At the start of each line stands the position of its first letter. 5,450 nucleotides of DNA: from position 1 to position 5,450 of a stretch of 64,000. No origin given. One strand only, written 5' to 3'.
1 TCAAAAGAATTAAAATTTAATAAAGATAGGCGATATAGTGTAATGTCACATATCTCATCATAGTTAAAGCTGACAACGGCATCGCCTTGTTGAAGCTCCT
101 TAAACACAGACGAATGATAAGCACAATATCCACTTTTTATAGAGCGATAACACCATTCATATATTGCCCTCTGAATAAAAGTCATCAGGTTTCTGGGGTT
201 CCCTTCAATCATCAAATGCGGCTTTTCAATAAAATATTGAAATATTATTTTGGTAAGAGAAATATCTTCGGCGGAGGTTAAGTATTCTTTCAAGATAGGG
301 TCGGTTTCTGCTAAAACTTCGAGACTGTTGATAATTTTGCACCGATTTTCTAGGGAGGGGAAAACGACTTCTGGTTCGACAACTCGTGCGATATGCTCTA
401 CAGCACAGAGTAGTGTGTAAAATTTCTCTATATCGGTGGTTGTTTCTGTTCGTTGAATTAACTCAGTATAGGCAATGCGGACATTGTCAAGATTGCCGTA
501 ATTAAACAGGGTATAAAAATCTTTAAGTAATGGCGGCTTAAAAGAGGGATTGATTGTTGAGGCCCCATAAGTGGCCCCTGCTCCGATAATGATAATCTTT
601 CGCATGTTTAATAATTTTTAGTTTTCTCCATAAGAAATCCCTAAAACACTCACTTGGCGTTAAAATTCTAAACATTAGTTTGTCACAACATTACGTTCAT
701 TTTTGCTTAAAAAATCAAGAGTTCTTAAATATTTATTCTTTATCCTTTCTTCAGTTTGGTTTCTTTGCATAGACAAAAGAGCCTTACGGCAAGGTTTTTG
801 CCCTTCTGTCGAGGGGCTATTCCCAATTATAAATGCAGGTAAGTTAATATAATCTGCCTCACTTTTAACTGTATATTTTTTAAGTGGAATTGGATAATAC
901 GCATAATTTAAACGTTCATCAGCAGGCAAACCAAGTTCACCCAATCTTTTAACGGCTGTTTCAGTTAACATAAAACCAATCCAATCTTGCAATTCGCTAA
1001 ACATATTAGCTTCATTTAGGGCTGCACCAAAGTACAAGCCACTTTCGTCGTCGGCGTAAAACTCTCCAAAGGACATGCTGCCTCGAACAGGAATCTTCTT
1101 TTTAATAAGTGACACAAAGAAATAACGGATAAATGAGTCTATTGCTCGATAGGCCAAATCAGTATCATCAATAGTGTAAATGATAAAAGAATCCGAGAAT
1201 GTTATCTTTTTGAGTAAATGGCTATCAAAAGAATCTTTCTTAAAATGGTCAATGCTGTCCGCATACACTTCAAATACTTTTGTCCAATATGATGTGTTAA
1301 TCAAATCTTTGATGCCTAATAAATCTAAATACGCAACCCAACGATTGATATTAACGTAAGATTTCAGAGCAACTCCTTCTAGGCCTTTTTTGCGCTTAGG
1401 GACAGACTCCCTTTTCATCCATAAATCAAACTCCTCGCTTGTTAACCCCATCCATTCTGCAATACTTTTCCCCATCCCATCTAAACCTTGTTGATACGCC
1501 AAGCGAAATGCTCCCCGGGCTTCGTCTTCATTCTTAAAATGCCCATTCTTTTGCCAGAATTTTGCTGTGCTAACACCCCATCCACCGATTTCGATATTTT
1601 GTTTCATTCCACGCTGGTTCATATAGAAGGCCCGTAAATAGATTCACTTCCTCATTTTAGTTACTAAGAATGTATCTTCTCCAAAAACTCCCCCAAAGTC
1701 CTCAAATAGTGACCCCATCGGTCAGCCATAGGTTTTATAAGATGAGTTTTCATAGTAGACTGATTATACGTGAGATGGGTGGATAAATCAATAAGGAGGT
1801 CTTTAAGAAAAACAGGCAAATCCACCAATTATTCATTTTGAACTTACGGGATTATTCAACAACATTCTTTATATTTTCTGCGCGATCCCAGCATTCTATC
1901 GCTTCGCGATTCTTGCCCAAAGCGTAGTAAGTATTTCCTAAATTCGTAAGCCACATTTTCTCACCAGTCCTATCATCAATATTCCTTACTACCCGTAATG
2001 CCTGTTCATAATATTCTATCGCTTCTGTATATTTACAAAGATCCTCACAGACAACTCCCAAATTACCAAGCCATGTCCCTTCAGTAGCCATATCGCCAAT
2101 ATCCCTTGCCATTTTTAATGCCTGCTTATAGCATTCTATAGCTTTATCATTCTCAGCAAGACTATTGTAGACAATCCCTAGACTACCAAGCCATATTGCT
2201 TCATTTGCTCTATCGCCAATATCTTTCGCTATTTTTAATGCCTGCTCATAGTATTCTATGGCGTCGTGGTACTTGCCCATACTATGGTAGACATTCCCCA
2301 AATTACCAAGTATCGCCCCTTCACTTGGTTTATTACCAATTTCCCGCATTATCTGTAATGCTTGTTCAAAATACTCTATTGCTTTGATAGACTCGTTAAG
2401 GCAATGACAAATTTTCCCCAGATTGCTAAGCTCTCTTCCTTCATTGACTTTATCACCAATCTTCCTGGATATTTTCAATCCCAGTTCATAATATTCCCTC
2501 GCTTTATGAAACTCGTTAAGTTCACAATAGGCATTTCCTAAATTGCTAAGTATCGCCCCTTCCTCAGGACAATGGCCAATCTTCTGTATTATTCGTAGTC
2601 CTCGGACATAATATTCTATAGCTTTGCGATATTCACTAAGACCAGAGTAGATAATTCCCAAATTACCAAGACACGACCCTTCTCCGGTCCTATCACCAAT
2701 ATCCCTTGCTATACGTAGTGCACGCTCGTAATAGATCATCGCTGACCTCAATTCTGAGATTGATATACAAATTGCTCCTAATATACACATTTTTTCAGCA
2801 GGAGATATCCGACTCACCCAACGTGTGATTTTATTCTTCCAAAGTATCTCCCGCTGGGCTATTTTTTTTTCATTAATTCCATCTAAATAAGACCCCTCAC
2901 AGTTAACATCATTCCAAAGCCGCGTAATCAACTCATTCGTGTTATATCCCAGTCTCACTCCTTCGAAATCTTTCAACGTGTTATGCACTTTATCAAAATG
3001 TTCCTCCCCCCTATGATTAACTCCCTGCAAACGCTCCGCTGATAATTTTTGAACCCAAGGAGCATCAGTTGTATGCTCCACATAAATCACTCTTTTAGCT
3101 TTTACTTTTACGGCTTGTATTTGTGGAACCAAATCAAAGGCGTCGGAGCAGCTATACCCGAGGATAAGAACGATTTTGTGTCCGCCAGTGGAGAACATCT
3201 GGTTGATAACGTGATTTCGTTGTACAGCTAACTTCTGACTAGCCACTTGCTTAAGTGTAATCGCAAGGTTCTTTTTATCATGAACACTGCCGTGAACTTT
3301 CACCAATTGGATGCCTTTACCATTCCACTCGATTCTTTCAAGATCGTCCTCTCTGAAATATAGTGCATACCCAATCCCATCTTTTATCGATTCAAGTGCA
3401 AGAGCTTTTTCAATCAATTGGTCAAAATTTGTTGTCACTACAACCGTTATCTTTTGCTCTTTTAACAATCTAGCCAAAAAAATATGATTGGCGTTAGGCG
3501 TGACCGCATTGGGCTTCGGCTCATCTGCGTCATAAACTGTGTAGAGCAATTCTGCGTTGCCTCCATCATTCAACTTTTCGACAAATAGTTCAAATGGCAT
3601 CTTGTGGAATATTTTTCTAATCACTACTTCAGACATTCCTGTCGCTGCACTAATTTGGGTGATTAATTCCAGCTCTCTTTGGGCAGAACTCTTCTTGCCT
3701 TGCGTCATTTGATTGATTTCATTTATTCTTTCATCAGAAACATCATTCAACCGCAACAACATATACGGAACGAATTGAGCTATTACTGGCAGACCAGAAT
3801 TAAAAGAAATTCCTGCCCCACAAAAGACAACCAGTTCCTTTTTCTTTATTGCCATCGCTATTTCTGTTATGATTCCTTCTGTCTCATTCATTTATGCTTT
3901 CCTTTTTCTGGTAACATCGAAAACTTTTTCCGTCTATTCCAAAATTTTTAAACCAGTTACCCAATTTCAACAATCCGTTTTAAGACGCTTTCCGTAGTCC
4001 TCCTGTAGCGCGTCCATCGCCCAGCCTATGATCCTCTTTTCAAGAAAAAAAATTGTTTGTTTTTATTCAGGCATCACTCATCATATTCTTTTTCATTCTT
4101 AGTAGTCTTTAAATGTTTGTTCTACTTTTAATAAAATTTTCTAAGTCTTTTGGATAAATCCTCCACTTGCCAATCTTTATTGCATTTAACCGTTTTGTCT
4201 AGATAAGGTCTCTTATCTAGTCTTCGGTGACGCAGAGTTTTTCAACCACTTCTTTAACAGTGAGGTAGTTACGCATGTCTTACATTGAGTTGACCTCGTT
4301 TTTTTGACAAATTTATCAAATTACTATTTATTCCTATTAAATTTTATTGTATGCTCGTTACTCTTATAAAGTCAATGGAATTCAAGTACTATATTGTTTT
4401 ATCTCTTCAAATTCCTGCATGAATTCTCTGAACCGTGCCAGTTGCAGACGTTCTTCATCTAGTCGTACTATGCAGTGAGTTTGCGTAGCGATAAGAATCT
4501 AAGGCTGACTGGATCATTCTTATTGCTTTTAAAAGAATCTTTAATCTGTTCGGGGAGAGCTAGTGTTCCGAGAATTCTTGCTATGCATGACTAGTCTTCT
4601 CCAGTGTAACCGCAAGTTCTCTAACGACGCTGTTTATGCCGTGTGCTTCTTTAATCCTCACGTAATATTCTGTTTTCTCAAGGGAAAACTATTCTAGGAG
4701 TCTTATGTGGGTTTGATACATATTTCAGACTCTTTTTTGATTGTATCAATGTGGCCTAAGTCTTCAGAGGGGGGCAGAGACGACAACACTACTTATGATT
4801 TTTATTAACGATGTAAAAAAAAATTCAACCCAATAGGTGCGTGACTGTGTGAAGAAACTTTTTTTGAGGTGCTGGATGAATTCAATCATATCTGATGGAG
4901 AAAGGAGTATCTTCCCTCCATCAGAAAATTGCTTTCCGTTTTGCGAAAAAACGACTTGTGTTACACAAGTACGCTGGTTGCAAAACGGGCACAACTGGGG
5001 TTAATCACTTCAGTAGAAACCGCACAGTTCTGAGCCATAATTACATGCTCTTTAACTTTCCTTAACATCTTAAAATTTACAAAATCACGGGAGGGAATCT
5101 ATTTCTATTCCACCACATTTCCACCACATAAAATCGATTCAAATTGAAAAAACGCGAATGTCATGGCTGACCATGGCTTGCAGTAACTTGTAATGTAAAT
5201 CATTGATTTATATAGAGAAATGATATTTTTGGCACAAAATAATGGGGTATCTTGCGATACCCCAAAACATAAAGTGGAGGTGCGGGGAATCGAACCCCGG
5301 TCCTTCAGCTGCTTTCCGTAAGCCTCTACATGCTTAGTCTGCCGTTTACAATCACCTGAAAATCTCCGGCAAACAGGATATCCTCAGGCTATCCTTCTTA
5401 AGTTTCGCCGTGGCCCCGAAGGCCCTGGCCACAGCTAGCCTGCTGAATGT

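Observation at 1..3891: AT-rich three-gene island with two SIR2_2-type proteins (one SIR2-TPR fusion) and an unknown 315-aa protein, inserted downstream of ssrA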

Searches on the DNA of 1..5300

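Call 89: search_rna_families(source=window, start=1, end=5300, threshold=evalue, max_evalue=1)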
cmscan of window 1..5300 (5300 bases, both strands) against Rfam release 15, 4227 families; matches with E-value up to 1: 3.
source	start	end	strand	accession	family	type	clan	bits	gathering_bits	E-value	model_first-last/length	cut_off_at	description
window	5272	5300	-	RF00023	tmRNA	Gene;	CL00001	32.7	47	1.7e-10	346-374/374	5'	transfer-messenger RNA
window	2545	2620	-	RF02987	GA-cis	Gene; sRNA;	-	20.6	34.7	0.7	1-88/88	no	GA-cis RNA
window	2125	2209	-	RF00211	SNORD35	Gene; snRNA; snoRNA; CD-box;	CL00056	19.7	36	0.9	1-88/88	no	Small nucleolar RNA SNORD35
